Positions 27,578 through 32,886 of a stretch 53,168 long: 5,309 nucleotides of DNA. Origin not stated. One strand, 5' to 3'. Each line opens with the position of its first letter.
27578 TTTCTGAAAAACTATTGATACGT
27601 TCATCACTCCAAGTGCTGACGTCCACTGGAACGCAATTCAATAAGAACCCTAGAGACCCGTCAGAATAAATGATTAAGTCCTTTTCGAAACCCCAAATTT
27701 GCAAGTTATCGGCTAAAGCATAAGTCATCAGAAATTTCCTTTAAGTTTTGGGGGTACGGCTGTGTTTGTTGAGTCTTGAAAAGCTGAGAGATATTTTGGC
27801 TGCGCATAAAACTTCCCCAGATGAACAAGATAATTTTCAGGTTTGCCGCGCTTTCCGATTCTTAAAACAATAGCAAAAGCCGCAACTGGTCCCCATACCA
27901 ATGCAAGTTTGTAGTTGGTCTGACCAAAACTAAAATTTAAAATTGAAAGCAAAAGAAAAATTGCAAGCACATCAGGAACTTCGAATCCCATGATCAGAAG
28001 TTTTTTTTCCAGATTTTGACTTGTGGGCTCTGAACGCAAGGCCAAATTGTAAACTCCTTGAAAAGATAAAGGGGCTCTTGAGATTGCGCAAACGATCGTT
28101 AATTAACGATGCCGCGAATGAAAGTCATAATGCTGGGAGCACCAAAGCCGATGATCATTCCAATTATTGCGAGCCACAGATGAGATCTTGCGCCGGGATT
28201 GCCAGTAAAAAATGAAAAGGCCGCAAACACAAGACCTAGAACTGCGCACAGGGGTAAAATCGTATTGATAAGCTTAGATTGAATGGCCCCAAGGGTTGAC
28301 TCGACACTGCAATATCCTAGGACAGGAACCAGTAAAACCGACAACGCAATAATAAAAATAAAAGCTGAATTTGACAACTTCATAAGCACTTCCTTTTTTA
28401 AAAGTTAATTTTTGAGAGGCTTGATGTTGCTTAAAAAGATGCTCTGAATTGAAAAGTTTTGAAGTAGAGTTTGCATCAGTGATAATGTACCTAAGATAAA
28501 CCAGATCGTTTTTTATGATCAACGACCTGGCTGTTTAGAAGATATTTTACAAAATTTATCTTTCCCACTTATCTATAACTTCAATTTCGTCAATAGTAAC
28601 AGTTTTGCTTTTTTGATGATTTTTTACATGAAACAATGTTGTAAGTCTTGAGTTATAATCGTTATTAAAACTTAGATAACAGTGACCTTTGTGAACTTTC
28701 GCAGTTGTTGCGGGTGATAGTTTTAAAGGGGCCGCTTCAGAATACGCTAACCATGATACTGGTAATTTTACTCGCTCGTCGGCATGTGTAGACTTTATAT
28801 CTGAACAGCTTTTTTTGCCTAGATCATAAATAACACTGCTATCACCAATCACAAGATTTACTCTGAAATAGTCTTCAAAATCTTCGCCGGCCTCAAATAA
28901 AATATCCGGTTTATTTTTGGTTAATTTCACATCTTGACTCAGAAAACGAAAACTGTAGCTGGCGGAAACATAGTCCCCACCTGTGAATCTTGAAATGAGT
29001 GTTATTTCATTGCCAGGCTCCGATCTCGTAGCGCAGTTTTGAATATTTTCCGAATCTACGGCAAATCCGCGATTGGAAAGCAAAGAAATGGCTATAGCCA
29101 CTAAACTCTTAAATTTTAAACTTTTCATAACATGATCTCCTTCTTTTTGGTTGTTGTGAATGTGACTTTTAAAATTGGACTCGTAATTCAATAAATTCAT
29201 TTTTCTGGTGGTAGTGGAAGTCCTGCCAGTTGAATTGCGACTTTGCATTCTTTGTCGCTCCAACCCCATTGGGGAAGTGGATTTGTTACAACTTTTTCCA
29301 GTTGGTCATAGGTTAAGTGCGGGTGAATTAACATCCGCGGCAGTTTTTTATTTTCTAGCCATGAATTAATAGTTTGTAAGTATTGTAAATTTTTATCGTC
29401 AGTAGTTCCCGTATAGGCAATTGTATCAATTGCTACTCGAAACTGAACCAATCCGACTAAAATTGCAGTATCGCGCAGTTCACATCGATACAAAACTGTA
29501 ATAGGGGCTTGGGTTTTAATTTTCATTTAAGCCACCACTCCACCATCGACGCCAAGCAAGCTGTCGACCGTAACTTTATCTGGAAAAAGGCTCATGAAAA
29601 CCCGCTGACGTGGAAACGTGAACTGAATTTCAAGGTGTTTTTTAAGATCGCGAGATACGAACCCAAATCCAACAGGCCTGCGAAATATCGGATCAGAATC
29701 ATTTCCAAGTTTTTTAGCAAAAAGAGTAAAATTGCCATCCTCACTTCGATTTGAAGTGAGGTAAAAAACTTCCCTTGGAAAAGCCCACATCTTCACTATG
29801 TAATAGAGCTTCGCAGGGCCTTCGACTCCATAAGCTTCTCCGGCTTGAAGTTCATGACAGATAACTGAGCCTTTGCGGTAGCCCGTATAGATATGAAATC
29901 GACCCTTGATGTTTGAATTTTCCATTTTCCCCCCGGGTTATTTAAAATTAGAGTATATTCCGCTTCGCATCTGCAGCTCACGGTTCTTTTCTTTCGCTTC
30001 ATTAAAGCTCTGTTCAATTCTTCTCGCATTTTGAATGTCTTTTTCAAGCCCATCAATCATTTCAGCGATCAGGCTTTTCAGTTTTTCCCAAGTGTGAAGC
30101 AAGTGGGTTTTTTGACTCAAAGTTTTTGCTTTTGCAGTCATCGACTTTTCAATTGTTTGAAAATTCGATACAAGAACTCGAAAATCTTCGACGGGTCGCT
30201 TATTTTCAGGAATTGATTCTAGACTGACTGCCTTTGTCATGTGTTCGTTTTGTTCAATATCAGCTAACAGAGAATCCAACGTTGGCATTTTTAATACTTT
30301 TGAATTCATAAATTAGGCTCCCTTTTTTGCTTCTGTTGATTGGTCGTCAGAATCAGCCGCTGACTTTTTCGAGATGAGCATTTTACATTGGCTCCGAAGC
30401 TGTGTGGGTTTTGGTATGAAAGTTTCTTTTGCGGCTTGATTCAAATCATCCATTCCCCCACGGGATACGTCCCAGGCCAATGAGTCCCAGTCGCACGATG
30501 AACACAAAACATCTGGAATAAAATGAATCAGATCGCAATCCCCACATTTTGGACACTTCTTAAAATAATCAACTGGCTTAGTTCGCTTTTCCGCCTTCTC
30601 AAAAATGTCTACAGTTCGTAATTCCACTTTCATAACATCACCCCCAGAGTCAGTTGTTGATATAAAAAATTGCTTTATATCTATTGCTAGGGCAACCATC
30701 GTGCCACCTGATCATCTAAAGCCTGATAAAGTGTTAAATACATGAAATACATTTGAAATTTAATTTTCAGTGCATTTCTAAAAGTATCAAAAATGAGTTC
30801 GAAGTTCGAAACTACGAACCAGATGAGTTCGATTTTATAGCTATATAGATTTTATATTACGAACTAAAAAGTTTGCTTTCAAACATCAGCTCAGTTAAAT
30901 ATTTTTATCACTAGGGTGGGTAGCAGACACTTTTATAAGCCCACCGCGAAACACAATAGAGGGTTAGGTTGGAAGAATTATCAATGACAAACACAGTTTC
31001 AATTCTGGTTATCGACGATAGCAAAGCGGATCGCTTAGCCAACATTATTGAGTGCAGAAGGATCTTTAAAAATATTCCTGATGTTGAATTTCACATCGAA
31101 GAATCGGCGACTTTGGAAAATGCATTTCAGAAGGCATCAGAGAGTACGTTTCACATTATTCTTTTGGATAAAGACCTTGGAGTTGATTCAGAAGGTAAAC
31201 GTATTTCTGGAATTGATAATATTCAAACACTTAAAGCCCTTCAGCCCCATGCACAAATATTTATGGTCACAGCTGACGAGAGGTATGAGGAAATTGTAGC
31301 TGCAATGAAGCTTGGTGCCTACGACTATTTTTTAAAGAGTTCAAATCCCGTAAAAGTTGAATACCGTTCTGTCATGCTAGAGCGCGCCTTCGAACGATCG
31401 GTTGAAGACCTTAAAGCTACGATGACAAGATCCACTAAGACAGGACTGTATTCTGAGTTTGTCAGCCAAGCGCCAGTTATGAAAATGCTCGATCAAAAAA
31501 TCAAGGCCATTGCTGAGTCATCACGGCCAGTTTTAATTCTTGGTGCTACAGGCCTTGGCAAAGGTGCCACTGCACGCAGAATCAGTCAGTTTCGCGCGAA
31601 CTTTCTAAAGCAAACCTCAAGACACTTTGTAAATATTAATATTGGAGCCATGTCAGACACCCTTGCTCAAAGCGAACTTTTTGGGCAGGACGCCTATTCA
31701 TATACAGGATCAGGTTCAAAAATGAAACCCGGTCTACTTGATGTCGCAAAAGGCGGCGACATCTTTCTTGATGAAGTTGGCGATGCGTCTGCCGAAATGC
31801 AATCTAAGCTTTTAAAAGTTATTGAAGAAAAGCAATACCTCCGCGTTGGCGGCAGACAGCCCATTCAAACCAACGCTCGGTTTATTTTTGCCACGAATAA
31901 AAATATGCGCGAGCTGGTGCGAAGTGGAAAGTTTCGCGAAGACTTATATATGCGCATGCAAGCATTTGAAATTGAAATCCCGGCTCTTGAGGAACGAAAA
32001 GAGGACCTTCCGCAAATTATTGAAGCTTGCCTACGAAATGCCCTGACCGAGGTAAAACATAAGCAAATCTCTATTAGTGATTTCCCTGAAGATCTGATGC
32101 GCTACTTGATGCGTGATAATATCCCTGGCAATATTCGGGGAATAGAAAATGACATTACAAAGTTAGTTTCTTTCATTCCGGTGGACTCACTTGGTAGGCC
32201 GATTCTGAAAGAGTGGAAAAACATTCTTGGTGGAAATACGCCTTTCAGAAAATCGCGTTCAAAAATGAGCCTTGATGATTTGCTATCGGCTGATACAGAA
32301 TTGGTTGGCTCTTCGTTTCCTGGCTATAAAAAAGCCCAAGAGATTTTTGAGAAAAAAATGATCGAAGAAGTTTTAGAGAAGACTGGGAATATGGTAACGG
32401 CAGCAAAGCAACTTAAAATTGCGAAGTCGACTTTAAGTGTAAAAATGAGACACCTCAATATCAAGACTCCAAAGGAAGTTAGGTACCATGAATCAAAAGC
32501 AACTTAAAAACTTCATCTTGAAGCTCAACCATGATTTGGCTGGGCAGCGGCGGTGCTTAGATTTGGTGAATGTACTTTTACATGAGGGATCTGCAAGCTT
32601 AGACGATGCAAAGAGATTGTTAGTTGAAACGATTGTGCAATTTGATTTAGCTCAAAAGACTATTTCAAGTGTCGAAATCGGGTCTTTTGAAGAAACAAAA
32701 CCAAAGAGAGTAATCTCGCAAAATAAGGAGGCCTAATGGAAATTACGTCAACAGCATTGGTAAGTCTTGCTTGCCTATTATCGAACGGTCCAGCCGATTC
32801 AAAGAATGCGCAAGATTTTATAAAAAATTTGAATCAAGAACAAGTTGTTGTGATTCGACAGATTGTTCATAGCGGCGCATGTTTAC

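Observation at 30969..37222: Six-gene translationally coupled operon embedding a standalone YcaO-like enzyme and an orphan membrane-anchored peptide-type SBP in a sigma54 phosphorelay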

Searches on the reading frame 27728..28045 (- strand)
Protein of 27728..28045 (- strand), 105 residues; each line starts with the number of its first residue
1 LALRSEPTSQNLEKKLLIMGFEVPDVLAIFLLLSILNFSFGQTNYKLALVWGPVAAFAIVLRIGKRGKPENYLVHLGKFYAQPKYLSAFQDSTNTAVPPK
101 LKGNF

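Call 35: search_protein_families(library=pfam, proteins=[window:27728-28045:-], max_evalue=0.01)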
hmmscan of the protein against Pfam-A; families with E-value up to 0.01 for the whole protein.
window:27728-28045:- (105 aa): 1 family
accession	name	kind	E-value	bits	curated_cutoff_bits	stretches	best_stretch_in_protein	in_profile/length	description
PF11990.13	DUF3487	-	0.008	16.4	27.8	1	23-75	35-86/114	Protein of unknown function (DUF3487)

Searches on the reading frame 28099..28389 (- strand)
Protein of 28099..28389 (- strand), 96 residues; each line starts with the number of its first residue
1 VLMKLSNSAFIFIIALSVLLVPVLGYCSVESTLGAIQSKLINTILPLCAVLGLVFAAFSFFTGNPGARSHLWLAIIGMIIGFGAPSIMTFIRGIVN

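Call 35: search_protein_families(library=pfam, proteins=[window:28099-28389:-], max_evalue=0.01)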
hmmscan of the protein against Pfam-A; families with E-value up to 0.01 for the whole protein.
window:28099-28389:- (96 aa): 2 families
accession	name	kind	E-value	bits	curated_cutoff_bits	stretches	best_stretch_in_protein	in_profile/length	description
PF04956.18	TrbC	-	0.0002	22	27.9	1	5-91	8-98/98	TrbC/VIRB2 pilin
PF18895.5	T4SS_pilin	-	0.00072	20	26.6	1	39-83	14-59/71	Type IV secretion system pilin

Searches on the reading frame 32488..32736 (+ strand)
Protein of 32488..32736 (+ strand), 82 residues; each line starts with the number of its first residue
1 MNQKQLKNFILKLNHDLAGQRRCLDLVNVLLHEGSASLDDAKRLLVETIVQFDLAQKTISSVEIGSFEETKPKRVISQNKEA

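Call 3: search_protein_families(library=pfam, proteins=[window:32488-32736:+], max_evalue=0.1)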
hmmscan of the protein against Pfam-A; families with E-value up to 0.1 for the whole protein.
window:32488-32736:+ (82 aa): 0 families

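Call 4: search_protein_families(library=ncbifam, proteins=[window:32488-32736:+], max_evalue=0.1)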
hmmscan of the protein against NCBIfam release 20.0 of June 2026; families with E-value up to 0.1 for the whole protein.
window:32488-32736:+ (82 aa): 0 families

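Call 53: search_solved_structures(query=A3, max_evalue=10)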
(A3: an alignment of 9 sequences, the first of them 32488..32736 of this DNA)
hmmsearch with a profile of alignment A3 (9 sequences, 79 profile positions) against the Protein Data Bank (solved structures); distinct sequences matched with E-value up to 10: 6.
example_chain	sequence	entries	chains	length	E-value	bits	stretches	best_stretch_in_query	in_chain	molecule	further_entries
1stz_A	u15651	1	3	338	0.35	14.2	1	24-69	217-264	Heat-inducible transcription repressor hrcA homolog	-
2npm_A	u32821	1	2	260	0.54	13.6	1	23-55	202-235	14-3-3 domain containing protein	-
4gqy_A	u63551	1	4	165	1.7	12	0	33-48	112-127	CBS domain-containing protein CBSX2, chloroplastic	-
1brw_A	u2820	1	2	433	1.9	11.9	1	15-49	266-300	PROTEIN (PYRIMIDINE NUCLEOSIDE PHOSPHORYLASE)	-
3sl7_A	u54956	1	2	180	2.2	11.7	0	33-48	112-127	CBS domain-containing protein CBSX2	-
9min_D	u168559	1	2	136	8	9.9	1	36-70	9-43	designed minibinder KH46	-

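Call 63: search_protein_families(library=pfam, proteins=[window:32488-32736:+], max_evalue=10)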
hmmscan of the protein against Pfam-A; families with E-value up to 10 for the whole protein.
window:32488-32736:+ (82 aa): 0 families

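Call 78: search_protein_families(library=padloc, proteins=[window:32488-32736:+], max_evalue=0.01)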
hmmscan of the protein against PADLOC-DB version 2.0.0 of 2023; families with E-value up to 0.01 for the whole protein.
window:32488-32736:+ (82 aa): 0 families

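Call 79: search_protein_families(library=phrogs, proteins=[window:32488-32736:+], max_evalue=0.01)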
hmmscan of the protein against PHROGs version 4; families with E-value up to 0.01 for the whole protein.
window:32488-32736:+ (82 aa): 0 families

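Call 91: find_homologous_proteins(query=A3, max_evalue=0.01)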
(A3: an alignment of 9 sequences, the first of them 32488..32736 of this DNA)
Query A3 (9 sequences) (82 aa, profile of the alignment): 29 proteins with E <= 0.01 among 350 candidates.
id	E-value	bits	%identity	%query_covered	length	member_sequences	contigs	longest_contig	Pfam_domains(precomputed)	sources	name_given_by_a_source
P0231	4.9e-27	112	100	100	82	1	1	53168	-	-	-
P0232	1.2e-24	104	43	94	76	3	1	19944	-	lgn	-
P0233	2.0e-24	103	75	94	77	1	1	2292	-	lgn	-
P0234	4.3e-24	102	70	94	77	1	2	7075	-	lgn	-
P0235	6.0e-24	102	85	87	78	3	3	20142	-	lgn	-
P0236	1.2e-23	101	66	94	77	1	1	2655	-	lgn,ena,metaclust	metaclust:\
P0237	1.4e-23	100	44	94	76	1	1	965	-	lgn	-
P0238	2.8e-23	100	33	66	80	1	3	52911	-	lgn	-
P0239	2.9e-23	99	68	94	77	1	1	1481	-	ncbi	-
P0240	4.0e-23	99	73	94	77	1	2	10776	-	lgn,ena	-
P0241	1.5e-22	97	65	94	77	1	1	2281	-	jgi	-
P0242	3.0e-21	93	71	94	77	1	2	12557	-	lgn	-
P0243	1.7e-20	91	65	76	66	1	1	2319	-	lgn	-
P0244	2.1e-20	90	42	94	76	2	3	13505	-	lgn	-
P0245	4.5e-20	89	69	94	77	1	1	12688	-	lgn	-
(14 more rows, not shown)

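Call 94: search_solved_structures(query=A13, max_evalue=10, show_alignments=2)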
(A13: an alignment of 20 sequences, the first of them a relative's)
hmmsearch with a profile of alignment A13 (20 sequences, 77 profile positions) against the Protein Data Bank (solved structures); distinct sequences matched with E-value up to 10: 31.
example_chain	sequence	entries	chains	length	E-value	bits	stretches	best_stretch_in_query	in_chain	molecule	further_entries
3zrw_A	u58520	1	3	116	0.019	18.3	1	13-52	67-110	AF1503 PROTEIN, OSMOLARITY SENSOR PROTEIN ENVZ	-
2lfr_A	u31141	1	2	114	0.019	18.3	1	13-52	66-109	HAMP domain-containing protein, Osmolarity sensor protein EnzV chimera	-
2lfs_A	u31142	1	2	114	0.019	18.2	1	13-52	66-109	HAMP domain-containing protein, Osmolarity sensor protein EnzV chimera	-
3zrv_A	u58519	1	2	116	0.019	18.2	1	13-52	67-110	HAMP, OSMOLARITY SENSOR PROTEIN ENVZ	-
3zrx_A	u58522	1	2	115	0.02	18.2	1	13-52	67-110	AF1503 PROTEIN, OSMOLARITY SENSOR PROTEIN ENVZ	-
9i38_A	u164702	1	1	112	0.022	18.1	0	27-68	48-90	m4D2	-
3zcc_A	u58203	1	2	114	0.1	15.9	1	13-52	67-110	HAMP, OSMOLARITY SENSOR PROTEIN ENVZ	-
5b1o_A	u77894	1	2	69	0.12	15.7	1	13-52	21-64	Osmolarity sensor protein EnvZ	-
2npm_A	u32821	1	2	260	0.14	15.5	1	23-57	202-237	14-3-3 domain containing protein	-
4cti_A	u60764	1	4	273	0.23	14.8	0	13-52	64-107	OSMOLARITY SENSOR PROTEIN ENVZ, AF1503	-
5b1n_A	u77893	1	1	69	0.44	13.9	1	13-52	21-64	Osmolarity sensor protein EnvZ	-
1joy_A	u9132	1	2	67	0.45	13.8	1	12-52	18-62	PROTEIN (ENVZ_ECOLI)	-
7l7s_H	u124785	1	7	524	0.48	13.8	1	31-68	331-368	60 kDa heat shock protein, mitochondrial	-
9shg_A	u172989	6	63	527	0.48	13.8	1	31-68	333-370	60 kDa heat shock protein, mitochondrial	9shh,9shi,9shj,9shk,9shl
8u39_G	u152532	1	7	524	0.48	13.8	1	31-68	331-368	60 kDa heat shock protein, mitochondrial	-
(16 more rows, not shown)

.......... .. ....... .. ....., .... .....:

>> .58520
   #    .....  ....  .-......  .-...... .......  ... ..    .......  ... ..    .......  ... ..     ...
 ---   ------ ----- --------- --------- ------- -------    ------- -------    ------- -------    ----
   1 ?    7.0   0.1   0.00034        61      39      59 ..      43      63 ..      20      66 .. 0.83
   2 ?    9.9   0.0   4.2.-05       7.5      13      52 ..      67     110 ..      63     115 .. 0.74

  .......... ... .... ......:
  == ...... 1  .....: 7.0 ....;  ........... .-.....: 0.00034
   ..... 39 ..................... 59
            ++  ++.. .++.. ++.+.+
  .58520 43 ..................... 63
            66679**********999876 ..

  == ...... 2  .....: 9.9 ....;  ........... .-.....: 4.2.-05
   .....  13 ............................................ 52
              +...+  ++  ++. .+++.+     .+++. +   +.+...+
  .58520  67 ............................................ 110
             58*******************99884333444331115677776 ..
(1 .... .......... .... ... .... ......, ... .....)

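Call 95: search_protein_families(library=pfam, alignment_id=A13, max_evalue=1)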
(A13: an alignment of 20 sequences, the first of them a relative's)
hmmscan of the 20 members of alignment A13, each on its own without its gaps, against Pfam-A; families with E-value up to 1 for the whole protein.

A. member 1, P0231 (82 aa): 0 families

B. families by the number of members that match (of 20 scanned): 14 families
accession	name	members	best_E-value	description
PF23777.1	GEMI5_RBS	2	0.0077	GEMI5 RBS C-terminal domain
PF18561.7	Regnase_1_C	2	0.024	Endoribonuclease Regnase 1/ ZC3H12 C-terminal domain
PF02212.23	GED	2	0.07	Dynamin GTPase effector domain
PF03118.21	RNA_pol_A_CTD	1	0.0061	Bacterial RNA polymerase, alpha chain C terminal domain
PF23153.1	Aip3p_Bud6_N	1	0.022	Aip3p/Bud6 N-terminal domain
PF25294.1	RENR_N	1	0.022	Renin receptor N-terminal domain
PF11559.13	ADIP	1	0.025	Afadin- and alpha -actinin-Binding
PF04239.17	DUF421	1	0.051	YetF C-terminal domain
PF13460.12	NAD_binding_10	1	0.055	NAD(P)H-binding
PF06294.16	CH_2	1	0.062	CH-like domain in sperm protein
PF01316.27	Arg_repressor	1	0.064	Arginine repressor, DNA binding domain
PF00023.36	Ank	1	0.074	Ankyrin repeat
PF04494.20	TFIID_NTD2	1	0.081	WD40 associated region in TFIID subunit, NTD2 domain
PF15009.12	STING_LBD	1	0.15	STING ligand-binding domain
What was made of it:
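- Tried and rejected: Rejected: no profile hit in 20 members (call 95).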
